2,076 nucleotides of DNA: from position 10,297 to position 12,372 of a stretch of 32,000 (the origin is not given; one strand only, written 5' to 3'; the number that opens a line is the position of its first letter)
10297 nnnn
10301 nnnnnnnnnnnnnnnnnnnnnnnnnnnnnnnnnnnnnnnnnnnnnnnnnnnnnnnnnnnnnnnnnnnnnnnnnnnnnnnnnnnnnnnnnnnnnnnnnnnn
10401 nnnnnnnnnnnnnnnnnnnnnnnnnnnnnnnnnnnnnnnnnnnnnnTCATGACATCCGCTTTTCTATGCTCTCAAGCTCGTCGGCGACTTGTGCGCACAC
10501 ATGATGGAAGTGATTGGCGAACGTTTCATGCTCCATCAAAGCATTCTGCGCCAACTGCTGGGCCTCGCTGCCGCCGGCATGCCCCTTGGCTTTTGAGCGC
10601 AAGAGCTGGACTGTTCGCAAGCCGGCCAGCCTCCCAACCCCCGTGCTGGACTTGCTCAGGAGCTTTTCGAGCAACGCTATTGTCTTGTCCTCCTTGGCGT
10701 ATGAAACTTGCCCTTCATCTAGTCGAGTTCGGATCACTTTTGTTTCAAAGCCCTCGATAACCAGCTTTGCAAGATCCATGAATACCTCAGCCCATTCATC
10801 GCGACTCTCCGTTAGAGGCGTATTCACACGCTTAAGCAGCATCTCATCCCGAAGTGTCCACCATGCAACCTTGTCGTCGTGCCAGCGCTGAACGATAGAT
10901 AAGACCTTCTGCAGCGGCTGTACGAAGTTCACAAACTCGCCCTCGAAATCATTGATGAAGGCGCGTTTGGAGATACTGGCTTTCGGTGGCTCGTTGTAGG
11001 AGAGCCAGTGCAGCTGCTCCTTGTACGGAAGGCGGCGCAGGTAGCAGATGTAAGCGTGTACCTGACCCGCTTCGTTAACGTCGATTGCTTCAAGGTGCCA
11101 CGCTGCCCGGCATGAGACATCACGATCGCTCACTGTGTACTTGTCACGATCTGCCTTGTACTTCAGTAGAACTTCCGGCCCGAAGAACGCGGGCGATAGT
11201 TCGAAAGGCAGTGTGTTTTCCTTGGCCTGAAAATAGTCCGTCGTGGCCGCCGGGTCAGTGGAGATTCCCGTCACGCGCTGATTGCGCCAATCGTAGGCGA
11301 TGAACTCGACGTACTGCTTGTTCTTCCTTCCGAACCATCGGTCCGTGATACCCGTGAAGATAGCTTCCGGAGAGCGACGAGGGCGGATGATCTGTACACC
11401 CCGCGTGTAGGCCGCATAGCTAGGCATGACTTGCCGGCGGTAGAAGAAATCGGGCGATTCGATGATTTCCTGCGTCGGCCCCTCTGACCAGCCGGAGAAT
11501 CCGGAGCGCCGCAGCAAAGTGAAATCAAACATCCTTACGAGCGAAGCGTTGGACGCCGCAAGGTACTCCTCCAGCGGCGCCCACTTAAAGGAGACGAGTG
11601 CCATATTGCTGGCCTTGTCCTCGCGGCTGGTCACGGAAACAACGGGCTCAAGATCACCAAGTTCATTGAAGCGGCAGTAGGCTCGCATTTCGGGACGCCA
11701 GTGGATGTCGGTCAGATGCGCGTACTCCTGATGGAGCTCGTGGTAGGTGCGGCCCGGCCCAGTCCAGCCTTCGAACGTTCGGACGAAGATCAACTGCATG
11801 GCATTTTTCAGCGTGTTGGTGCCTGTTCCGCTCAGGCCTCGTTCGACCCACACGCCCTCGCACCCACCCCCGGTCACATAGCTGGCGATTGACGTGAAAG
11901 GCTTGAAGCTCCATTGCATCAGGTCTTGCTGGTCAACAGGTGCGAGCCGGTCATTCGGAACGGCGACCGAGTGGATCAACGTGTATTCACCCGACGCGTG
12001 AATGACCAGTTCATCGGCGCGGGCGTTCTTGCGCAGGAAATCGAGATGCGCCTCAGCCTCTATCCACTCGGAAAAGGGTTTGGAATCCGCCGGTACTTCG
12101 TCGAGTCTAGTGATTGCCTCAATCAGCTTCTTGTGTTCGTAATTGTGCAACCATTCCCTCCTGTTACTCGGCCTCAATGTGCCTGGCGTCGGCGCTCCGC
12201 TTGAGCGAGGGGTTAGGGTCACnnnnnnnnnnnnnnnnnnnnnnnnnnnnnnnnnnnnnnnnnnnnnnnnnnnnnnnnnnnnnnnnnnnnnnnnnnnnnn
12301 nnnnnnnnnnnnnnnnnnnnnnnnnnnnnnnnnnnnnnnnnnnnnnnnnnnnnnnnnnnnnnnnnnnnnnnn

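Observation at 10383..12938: Unusually large two-gene cassette (212 aa + 567-591 aa) with no recognisable domains: candidate novel defence or conflict system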

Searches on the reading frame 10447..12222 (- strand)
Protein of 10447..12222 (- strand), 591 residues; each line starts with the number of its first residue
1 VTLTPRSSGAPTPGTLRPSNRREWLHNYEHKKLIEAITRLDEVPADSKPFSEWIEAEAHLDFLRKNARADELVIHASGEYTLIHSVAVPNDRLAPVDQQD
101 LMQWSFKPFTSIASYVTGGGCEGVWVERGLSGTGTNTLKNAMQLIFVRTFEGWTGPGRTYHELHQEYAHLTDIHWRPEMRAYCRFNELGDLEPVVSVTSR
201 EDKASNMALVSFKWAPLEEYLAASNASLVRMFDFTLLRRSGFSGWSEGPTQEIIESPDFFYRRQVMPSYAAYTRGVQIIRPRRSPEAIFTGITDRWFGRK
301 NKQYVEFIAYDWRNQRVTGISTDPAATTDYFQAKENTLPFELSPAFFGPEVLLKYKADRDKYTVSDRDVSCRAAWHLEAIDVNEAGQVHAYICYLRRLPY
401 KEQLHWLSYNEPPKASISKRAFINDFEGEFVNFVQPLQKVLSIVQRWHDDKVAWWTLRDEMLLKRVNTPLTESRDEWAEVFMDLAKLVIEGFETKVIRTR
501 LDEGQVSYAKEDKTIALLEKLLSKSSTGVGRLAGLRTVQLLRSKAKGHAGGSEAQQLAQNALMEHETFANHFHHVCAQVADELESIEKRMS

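Call 3: search_protein_families(library=pfam, proteins=[window:10447-12222:-], max_evalue=1)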
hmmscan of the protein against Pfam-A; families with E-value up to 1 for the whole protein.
window:10447-12222:- (591 aa): 0 families

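Call 4: search_protein_families(library=padloc, proteins=[window:10447-12222:-], max_evalue=1)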
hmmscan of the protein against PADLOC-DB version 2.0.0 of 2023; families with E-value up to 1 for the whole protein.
window:10447-12222:- (591 aa): 0 families

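Call 5: search_protein_families(library=ncbifam, proteins=[window:10447-12222:-], max_evalue=1)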
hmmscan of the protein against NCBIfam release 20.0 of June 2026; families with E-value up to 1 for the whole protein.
window:10447-12222:- (591 aa): 0 families

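Call 11: find_homologous_proteins(query=window:10447-12222:-)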
Query window:10447-12222:- (591 aa): 1302 proteins with E <= 0.001 among 8000 candidates; the best 120 are listed.
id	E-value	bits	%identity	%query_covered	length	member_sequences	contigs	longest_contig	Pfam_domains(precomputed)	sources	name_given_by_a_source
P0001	0.0e+0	1316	100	96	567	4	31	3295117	-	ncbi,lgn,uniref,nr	ncbi:hypothetical protein [Candidatus Nitrospira inopinata]|uniref:hypothetical protein n=1 Tax=Cand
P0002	0.0e+0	1157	88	96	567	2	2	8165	-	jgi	-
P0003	0.0e+0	1134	87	96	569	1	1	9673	-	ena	-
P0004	0.0e+0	1127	86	96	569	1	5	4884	-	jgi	jgi:hypothetical protein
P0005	0.0e+0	1116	85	96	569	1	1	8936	-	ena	-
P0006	0.0e+0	1112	85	96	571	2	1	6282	-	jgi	-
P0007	0.0e+0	1112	85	96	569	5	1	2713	-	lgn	-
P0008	0.0e+0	1100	84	96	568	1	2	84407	-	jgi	jgi:hypothetical protein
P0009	0.0e+0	1098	84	96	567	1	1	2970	-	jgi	jgi:hypothetical protein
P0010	0.0e+0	1098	84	96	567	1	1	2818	-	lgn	-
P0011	0.0e+0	1098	84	96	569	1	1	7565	-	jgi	jgi:hypothetical protein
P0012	0.0e+0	1097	87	93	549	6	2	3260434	-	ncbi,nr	ncbi:hypothetical protein [Truepera radiovictrix]|nr:hypothetical protein [Truepera radiovictrix] WM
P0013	0.0e+0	1096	85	95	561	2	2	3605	-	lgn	-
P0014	0.0e+0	1095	84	96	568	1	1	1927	-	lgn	-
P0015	0.0e+0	1095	84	96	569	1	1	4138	-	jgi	-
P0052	0.0e+0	1048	81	96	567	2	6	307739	-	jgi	jgi:hypothetical protein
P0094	1.6e-296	1002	75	96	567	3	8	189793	-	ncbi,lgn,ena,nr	ncbi:MAG TPA: hypothetical protein PLD45_01985 [Spirochaetales bacterium]|nr:hypothetical protein [S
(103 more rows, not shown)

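Call 14: search_solved_structures(query=window:10447-12150:-, max_evalue=10)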
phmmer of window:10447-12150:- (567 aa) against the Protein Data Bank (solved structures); distinct sequences matched with E-value up to 10: 1.
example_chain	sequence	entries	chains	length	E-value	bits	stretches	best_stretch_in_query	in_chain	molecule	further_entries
3s99_A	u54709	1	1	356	0.74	11.2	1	384-485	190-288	Basic membrane lipoprotein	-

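Call 16: search_protein_families(library=phrogs, proteins=[window:10447-12222:-], max_evalue=1)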
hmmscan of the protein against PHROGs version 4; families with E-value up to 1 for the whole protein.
window:10447-12222:- (591 aa): 1 family
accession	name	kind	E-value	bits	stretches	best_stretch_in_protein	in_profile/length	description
phrog_17250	-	unknown function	0.048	14.8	1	460-484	31-55/65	-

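Call 17: find_encoding_contigs(protein=P0012, flank=6000, max_places=2)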
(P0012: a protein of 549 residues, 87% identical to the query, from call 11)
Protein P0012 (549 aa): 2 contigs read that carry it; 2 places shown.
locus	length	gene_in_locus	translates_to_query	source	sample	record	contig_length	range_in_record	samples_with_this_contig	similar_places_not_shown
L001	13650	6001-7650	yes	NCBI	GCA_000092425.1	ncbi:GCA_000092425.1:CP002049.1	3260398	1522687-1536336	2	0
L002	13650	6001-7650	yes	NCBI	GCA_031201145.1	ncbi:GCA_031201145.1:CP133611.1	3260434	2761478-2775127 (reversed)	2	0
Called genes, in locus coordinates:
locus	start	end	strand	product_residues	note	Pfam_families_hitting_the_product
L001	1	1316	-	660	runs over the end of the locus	PF11896:GlgE_dom_N_S, PF00128:Alpha-amylase, PF16657:Malt_amylase_C, PF21702:GLGE_C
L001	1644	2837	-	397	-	PF08240:ADH_N, PF00107:ADH_zinc_N, PF13602:ADH_zinc_N_2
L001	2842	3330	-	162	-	PF19851:DUF6326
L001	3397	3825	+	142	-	PF01797:Y1_Tnp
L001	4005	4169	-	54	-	-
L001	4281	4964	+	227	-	PF00440:TetR_N, PF02909:TetR_C_1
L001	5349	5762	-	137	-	PF13495:Phage_int_SAM_4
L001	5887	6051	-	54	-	-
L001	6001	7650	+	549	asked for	-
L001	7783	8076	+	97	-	PF10387:DUF2442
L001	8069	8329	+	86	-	PF13711:DUF4160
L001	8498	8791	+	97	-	PF05015:HigB-like_toxin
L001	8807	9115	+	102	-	PF01381:HTH_3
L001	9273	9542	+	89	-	PF10823:DUF2568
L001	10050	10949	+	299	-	PF02567:PhzC-PhzF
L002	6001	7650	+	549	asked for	-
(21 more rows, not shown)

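Call 18: find_encoding_contigs(protein=P0052, flank=6000, max_places=3)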
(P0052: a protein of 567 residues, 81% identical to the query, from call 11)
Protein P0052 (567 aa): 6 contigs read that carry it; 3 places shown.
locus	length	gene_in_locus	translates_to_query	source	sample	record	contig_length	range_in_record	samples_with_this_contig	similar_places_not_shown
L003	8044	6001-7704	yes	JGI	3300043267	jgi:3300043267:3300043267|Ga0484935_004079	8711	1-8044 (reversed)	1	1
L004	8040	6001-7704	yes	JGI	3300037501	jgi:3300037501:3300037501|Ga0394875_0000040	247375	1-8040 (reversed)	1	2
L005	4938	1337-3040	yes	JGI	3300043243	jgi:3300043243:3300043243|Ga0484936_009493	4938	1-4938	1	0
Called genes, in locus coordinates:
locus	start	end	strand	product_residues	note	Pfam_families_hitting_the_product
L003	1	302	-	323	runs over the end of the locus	?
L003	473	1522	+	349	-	PF07728:AAA_5 (weak), PF01078:Mg_chelatase, PF17863:AAA_lid_2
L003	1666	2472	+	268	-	PF26791:AAPxQ, PF00092:VWA, PF13519:VWA_2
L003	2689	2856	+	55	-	-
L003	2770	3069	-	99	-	-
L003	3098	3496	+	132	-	PF02566:OsmC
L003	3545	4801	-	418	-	PF00483:NTP_transferase, PF12804:NTP_transf_3 (weak), PF24894:Hexapep_GlmU (faint), PF25247:LbH_GLGC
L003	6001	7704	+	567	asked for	-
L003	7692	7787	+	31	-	-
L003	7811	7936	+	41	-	-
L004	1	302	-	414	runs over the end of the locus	PF17092:PCB_OB (faint), PF00575:S1 (weak), PF21710:Spt6_S1 (faint), PF24685:OB_RRP5_4th (faint), PF18614:RNase_II_C_S1 (faint), PF00575:S1, PF23459:S1_RRP5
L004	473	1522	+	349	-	PF07728:AAA_5 (weak), PF01078:Mg_chelatase, PF17863:AAA_lid_2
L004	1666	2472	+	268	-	PF26791:AAPxQ, PF00092:VWA, PF13519:VWA_2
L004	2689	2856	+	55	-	-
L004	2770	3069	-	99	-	-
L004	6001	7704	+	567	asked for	-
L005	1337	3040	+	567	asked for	-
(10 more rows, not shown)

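Call 19: find_encoding_contigs(protein=P0094, flank=6000, max_places=3)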
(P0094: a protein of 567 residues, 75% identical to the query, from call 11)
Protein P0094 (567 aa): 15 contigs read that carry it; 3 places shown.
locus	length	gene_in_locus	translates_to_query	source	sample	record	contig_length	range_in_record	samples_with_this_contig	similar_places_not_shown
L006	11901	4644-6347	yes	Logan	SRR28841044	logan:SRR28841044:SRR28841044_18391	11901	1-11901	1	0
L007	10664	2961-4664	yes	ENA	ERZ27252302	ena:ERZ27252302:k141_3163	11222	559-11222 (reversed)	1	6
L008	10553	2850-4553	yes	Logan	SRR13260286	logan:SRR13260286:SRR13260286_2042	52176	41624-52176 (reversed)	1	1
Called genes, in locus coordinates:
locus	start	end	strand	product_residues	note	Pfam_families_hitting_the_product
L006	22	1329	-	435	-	PF04055:Radical_SAM, PF13186:SPASM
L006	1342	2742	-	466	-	PF04055:Radical_SAM, PF13186:SPASM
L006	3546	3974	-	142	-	-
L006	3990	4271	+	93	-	-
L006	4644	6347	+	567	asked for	-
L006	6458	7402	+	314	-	PF04055:Radical_SAM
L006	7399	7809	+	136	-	PF19902:DUF6375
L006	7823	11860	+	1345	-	-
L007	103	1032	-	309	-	PF04055:Radical_SAM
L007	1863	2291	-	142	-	-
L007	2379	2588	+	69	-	-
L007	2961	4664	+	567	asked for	-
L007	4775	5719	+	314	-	PF04055:Radical_SAM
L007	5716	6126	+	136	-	PF19902:DUF6375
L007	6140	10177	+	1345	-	-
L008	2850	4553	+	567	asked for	-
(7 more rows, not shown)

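Call 38: predict_structure(alignment_id=A1)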
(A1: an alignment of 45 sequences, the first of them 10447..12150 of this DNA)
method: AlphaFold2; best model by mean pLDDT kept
length: 567 residues; sequences in the alignment: 45
mean_pLDDT: 62.9   pTM: 0.47
mean pLDDT of the five models: 62.9, 62.3, 60.6, 56.8, 53.8
residues with pLDDT >= 90: 84; 70-90: 188; 50-70: 63; < 50: 232
segments of 3 or more residues with pLDDT < 50: 83-105, 121-167, 177-180, 267-410, 502-504, 523-530
pLDDT, mean of each block of 10 residues (from residue 1): 74 91 90 96 93 85 88 88 41 26 41 74 34 32 28 37 49 58 78 72 90 77 81 94 87 92 54 31 36 37 31 26 34 37 32 41 42 46 40 40 37 84 90 83 63 74 88 88 85 84 63 78 46 61 75 89 84
secondary structure, 60 per line:
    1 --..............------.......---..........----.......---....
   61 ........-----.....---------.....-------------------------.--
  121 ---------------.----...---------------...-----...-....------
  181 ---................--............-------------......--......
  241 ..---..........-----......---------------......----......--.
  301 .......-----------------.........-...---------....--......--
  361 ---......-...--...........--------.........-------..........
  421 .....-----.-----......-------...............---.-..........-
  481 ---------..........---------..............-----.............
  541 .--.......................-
elements in order: H3-16 H23-29 H33-42 E47-53 E57-65 H74-78 H88-92 E159-161 E167-169 E171-174 E184-189 H190-199 E202-213 E227-232 E235-242 E246-255 H261-266 E282-287 E292-297 H300-307 H325-333 H347-350 E353-358 E364-369 H376-386 H395-403 H411-425 H437-442 H450-464 H470-479 H490-499 H509-522 H528-541 H544-566

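Call 39: search_protein_representatives(alignment_id=A1)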
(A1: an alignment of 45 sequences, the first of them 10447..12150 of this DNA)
Query: 45 sequences, 569 profile positions. Proteins with E-value up to 0.001 (for the whole library): 1821; up to 1e-10: 1331; up to 1e-30: 470. The best 150 are listed.
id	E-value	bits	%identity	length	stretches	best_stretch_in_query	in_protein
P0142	5.7e-235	797.4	-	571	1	1-568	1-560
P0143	2.9e-220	748.8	-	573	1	3-568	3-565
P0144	2.2e-218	742.6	-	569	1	1-568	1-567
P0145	8.7e-209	710.9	-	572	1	1-566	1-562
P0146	2.9e-205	699.3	-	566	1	1-569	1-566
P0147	2.8e-199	679.5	-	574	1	2-567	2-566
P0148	1.0e-191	654.5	-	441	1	1-390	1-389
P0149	2.9e-189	646.5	-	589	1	1-567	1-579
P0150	4.3e-189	645.9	-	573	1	2-568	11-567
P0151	6.1e-189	645.4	-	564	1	3-567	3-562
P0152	1.5e-186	637.5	-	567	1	3-568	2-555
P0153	3.8e-186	636.2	-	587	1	1-568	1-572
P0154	5.0e-186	635.8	-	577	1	1-567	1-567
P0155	1.7e-184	630.7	-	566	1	1-568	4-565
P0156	3.6e-183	626.3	-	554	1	1-568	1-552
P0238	1.2e-107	377.0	-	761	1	16-564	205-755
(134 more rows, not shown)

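Call 43: search_protein_families(library=pfam, alignment_id=A3, max_evalue=0.1)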
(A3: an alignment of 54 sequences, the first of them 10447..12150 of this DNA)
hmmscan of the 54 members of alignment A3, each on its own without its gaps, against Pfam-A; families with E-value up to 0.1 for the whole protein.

A. member 1, window:10447-12150:- (567 aa): 0 families

B. families by the number of members that match (of 54 scanned): 19 families
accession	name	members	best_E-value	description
PF13676.11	TIR_2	1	1.5e-17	TIR domain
PF01582.25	TIR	1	4.5e-10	TIR domain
PF05397.17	Med15_fungi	1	0.0075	Mediator complex subunit 15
PF21796.3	Cac1_C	1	0.012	Chromatin assembly factor 1 subunit Cac1, C-terminal domain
PF14726.11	RTTN_N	1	0.014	Rotatin, an armadillo repeat protein, centriole functioning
PF05266.19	DUF724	1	0.017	Protein of unknown function (DUF724)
PF23380.1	VIN3_C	1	0.017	VIN3-like, C-terminal domain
PF25710.1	CrAss_Ring_3_4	1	0.019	Phage tail ring protein 3/4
PF14258.12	DUF4350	1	0.036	Domain of unknown function (DUF4350)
PF12410.13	rpo30_N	1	0.04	Poxvirus DNA dependent RNA polymerase 30kDa subunit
PF08744.15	NOZZLE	1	0.045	Plant transcription factor NOZZLE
PF21046.2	Rad26-like_C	1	0.046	Rad26-like, C-terminal domain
PF23672.1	DUF7153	1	0.047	Domain of unknown function (DUF7153)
PF18199.6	Dynein_C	1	0.057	Dynein heavy chain C-terminal domain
PF04518.17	Effector_1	1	0.062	Effector from type III secretion system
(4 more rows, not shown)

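Call 44: search_solved_structures(query=A3, max_evalue=10, show_alignments=2)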
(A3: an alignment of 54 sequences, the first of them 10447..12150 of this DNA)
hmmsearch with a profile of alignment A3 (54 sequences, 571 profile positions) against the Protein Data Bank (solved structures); distinct sequences matched with E-value up to 10: 0.

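Call 45: fold_search(model_id=the predicted structure, library=pdb)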
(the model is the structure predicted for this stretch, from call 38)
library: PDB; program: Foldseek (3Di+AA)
matches with E <= 10: 253; with E <= 0.001: 0
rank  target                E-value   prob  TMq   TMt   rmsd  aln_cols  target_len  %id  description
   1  3bp5_B                3.8e-01  0.03  0.05  0.11  30.1       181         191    8  Crystal structure of the mouse PD-1 and PD-L2 complex (released 2008-07-15)
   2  5f89_L                3.8e-01  0.02  0.05  0.09  28.1       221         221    8  Structure of the Unliganded Fab from HIV-1 Neutralising Antibody CAP248-2B that Binds to the gp120 C-terminus - gp41 I (released 2016-12-21)
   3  7bxo_G                4.2e-01  0.30  0.12  0.33  12.0       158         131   10  Crystal structure of the toxin-antitoxin with AMP-PNP (released 2020-09-30)
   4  7bxo_H                4.7e-01  0.21  0.10  0.30  13.3       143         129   12  Crystal structure of the toxin-antitoxin with AMP-PNP (released 2020-09-30)
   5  9pbb_A                6.9e-01  0.03  0.08  0.14  17.5       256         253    8  293K human S-adenosylmethionine decarboxylase (released 2025-09-17)
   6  2xao_B                9.0e-01  0.09  0.06  0.08   9.1        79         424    9  Inositol 1,3,4,5,6-pentakisphosphate 2-kinase from A. thaliana in complex with IP5 (released 2010-05-19)
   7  3ep6_A                9.0e-01  0.06  0.07  0.14  14.4       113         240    9  Human AdoMetDC D174N mutant complexed with S-Adenosylmethionine methyl ester and no putrescine bound (released 2008-12-23)
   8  4ffr                  1.0e+00  0.15  0.07  0.11  11.4        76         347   13  SeMet-labeled PylC (remote) (released 2012-09-19)
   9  8gzn_A                1.0e+00  0.04  0.06  0.19  21.7       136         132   12  IgM-var2CSA complex (released 2023-10-25)
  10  2v42_A                1.1e+00  0.05  0.07  0.11  15.3       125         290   10  Crystal structure of RseB: a sensor for periplasmic stress response in E. coli (released 2007-08-28)
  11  6v8i_AB               1.1e+00  0.02  0.05  0.14  28.6       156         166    8  Composite atomic model of the Staphylococcus aureus phage 80alpha baseplate (released 2020-03-04)
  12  4ffm                  1.3e+00  0.12  0.06  0.10  11.2        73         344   14  PylC in complex with L-lysine-Ne-D-ornithine (cocrystallized with L-lysine-Ne-D-ornithine) (released 2012-09-19)
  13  3m4w_A                1.4e+00  0.06  0.07  0.12  16.2       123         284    8  Structural basis for the negative regulation of bacterial stress response by RseB (released 2010-05-05)
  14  4axd                  1.5e+00  0.10  0.07  0.09   8.5        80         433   11  Inositol 1,3,4,5,6-pentakisphosphate 2-kinase in complex with AMPPNP (released 2012-07-04)
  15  8dgc_A                1.6e+00  0.11  0.14  0.05  15.3       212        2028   10  Avs3 bound to phage PhiV-1 terminase (released 2022-08-03)
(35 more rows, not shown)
